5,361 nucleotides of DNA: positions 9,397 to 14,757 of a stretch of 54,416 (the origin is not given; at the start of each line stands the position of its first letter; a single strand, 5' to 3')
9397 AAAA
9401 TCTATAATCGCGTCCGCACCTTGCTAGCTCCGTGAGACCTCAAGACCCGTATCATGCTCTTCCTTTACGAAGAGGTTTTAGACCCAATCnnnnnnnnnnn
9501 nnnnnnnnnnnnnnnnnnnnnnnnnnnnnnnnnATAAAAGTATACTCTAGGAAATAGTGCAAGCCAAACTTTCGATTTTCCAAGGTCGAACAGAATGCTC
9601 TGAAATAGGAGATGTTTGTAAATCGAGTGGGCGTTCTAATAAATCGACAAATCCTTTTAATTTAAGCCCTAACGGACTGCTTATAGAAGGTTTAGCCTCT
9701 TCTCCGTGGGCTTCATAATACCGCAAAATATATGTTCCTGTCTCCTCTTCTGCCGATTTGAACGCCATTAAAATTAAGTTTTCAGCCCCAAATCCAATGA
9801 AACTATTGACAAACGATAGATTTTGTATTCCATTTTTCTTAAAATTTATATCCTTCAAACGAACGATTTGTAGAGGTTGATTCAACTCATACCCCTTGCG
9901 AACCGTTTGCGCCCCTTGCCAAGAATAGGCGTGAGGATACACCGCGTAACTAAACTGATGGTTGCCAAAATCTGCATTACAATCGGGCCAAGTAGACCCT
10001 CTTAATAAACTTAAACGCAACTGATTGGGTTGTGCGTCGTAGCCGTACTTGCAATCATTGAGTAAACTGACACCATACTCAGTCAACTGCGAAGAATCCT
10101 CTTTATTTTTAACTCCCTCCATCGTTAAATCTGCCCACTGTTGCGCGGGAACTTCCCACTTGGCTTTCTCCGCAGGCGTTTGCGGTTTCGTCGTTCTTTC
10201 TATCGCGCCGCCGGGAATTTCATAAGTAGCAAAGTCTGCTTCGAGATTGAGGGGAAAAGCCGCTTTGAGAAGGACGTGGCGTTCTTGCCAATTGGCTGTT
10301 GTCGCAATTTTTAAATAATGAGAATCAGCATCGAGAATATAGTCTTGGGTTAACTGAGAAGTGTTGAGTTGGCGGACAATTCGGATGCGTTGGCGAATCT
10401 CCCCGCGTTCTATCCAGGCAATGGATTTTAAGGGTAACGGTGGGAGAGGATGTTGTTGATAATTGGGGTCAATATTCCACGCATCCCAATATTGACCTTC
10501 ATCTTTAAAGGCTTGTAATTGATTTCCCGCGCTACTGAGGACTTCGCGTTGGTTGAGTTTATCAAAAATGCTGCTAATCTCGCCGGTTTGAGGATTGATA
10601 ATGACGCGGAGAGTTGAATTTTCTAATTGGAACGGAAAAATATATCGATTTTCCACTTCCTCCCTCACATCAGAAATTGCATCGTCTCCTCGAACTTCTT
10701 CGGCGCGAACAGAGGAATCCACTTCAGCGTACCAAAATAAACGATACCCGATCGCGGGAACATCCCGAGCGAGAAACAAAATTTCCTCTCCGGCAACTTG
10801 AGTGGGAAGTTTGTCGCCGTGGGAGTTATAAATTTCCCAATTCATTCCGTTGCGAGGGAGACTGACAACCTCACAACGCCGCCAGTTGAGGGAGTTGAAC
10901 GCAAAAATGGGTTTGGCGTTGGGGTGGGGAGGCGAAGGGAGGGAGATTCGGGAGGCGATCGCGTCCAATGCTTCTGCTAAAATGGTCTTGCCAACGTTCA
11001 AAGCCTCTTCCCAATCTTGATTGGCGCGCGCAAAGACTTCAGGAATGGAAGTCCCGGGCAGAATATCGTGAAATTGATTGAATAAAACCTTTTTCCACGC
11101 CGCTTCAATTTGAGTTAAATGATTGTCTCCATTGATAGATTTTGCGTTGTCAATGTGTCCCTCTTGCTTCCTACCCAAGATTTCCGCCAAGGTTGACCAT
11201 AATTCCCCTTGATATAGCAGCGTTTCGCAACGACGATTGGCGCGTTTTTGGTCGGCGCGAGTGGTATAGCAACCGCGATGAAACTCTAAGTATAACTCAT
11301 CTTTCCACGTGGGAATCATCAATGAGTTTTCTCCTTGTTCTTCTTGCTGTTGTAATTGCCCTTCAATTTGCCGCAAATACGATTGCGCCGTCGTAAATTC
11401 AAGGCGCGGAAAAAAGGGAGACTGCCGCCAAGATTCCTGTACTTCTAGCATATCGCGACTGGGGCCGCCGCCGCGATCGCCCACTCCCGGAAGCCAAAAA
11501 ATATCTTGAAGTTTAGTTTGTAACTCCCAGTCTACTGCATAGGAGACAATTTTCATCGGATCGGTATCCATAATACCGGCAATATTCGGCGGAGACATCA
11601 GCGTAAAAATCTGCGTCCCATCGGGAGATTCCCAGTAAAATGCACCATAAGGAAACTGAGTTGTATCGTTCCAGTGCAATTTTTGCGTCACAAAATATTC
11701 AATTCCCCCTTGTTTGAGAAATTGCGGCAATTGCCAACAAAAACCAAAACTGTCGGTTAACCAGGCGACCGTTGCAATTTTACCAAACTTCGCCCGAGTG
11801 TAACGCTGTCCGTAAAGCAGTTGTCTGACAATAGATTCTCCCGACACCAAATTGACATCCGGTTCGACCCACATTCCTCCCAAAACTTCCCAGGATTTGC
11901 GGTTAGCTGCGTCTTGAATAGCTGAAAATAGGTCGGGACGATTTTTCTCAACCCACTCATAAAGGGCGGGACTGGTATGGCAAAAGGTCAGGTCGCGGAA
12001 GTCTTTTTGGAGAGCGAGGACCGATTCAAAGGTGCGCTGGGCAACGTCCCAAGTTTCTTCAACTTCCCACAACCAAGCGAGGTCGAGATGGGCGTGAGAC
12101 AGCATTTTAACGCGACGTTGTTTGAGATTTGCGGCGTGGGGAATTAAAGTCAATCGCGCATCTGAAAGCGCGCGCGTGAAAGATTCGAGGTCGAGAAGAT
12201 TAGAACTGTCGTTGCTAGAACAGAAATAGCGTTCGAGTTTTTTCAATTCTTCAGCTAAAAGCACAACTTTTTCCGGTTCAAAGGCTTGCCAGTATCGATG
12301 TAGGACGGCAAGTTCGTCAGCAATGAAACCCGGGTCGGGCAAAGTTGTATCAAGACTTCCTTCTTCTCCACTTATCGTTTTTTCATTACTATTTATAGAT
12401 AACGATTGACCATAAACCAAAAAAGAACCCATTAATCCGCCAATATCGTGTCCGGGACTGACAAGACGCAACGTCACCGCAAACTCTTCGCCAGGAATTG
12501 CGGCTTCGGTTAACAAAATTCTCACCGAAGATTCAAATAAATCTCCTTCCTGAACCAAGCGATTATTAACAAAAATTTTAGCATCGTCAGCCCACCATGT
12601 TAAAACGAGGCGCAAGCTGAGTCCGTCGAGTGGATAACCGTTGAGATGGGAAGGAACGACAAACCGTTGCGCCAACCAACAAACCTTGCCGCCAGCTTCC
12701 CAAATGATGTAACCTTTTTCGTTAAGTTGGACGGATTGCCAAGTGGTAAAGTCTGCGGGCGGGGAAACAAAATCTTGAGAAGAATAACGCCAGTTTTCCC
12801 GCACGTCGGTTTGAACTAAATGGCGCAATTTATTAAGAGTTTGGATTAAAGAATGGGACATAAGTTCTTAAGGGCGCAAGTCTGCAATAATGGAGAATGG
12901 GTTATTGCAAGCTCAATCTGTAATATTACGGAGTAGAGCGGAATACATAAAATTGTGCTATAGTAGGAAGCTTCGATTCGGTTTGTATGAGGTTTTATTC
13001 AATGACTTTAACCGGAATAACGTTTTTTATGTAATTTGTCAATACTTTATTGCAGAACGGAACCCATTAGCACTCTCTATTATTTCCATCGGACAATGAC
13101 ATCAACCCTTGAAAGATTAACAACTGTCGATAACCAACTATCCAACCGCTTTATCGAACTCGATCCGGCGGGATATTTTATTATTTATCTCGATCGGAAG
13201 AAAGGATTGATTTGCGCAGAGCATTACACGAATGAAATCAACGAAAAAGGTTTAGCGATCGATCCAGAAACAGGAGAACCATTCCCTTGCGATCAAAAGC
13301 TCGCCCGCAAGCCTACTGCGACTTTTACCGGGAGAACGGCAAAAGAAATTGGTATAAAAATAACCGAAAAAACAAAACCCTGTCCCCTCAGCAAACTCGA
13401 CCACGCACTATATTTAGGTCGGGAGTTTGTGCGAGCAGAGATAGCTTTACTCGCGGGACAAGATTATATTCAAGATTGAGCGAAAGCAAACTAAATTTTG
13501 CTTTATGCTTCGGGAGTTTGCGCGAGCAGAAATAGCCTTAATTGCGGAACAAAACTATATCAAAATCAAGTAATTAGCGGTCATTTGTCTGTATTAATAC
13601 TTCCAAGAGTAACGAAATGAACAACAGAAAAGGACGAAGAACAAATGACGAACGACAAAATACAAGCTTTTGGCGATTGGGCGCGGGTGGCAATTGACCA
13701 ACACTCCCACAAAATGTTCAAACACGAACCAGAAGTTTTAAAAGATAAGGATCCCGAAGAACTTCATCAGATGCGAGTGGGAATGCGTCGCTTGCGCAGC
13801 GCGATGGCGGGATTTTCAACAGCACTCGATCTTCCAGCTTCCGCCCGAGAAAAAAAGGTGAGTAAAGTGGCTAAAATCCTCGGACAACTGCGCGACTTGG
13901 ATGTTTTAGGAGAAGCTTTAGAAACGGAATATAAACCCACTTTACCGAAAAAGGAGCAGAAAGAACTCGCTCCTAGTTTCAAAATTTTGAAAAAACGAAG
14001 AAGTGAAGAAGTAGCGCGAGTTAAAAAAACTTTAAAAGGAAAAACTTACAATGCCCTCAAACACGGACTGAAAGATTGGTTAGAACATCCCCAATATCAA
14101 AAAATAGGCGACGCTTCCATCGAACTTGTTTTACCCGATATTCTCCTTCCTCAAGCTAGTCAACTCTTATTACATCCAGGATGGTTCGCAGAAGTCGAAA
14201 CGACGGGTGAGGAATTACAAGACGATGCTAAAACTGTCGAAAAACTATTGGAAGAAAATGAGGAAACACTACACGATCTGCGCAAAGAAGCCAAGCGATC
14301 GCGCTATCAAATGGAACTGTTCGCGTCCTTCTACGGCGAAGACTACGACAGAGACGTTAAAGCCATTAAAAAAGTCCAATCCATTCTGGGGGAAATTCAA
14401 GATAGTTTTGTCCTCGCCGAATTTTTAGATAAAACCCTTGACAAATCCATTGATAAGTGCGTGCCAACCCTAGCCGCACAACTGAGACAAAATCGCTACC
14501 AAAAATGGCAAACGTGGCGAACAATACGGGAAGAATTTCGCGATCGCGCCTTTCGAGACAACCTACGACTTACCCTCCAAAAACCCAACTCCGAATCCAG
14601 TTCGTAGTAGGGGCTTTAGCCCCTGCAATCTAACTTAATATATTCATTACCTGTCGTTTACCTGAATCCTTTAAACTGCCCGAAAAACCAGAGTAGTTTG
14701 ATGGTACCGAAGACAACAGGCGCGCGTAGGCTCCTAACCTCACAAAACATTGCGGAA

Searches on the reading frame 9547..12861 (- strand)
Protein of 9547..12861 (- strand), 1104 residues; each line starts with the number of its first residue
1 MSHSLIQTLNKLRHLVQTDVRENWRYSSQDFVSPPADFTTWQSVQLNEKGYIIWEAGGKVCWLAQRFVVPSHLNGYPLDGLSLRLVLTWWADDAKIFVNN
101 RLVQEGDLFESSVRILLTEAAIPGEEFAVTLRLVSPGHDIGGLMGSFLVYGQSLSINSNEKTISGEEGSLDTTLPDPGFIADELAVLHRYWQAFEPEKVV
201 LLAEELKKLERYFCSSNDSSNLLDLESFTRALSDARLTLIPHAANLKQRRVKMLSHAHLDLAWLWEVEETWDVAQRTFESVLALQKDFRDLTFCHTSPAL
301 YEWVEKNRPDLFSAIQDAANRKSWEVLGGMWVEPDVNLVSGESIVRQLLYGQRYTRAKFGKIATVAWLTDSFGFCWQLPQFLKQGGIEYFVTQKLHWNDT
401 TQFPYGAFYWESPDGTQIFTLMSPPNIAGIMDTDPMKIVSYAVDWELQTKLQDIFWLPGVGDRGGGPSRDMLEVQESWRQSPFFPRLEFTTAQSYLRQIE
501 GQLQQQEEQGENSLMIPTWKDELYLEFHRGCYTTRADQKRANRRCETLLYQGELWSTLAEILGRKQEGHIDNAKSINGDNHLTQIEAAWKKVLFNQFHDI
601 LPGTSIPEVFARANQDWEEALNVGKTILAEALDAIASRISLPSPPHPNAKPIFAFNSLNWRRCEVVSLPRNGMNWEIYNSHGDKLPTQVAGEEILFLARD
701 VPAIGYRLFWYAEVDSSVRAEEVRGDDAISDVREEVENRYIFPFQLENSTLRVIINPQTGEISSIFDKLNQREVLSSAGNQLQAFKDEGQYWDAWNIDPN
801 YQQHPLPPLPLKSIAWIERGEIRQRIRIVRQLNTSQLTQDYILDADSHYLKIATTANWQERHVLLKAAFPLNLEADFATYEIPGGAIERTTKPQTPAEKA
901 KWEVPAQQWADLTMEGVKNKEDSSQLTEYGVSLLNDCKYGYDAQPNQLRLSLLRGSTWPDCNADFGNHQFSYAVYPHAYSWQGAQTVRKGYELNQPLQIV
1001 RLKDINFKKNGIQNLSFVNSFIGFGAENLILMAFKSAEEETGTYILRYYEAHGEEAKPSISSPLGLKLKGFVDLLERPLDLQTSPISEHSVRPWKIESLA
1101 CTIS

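Call 9: search_protein_families(library=pfam, proteins=[window:9547-12861:-], max_evalue=0.01)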
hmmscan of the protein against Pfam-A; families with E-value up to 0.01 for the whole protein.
window:9547-12861:- (1104 aa): 5 families
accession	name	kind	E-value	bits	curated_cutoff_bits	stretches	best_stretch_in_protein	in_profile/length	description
PF01074.27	Glyco_hydro_38N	-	7.8e-83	278.4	25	1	251-505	2-258/270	Glycosyl hydrolases family 38 N-terminal domain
PF07748.19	Glyco_hydro_38C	-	8.5e-67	225.8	25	1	746-960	1-204/206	Glycosyl hydrolases family 38 C-terminal domain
PF09261.16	Alpha-mann_mid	-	2.6e-27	95.2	31.1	1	526-634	1-95/96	Alpha mannosidase middle domain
PF17677.7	Glyco_hydro38C2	-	1.4e-07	32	22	1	1028-1098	1-71/72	Glycosyl hydrolases family 38 C-terminal beta sandwich domain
PF03065.20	Glyco_hydro_57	-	4.2e-07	30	21.2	1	289-411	70-190/291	Glycosyl hydrolase family 57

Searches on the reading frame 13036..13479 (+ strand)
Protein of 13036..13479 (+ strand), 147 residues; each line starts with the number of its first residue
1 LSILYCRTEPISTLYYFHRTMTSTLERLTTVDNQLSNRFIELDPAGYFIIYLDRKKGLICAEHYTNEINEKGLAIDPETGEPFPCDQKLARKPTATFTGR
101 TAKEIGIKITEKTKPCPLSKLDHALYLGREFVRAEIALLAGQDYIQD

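Call 9: search_protein_families(library=pfam, proteins=[window:13036-13479:+], max_evalue=0.01)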
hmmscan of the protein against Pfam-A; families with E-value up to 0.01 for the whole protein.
window:13036-13479:+ (147 aa): 2 families
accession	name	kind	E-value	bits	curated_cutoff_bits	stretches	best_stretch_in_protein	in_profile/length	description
PF14251.12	PterinBD-DUF4346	-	6.9e-29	100.9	29.6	1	42-147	1-86/86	PterinBD-DUF4346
PF24998.1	DUF7778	-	0.0018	18.6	25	1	33-75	40-82/125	Domain of unknown function (DUF7778)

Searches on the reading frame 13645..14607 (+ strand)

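Call 9: search_protein_families(library=pfam, proteins=[window:13645-14607:+], max_evalue=0.01)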
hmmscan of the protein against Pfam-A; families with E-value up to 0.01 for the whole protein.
window:13645-14607:+ (320 aa): 1 family
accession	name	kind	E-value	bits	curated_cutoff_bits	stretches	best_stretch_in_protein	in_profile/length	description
PF05235.19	CHAD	-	7.1e-62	209.8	25.6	1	16-261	2-227/228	CHAD domain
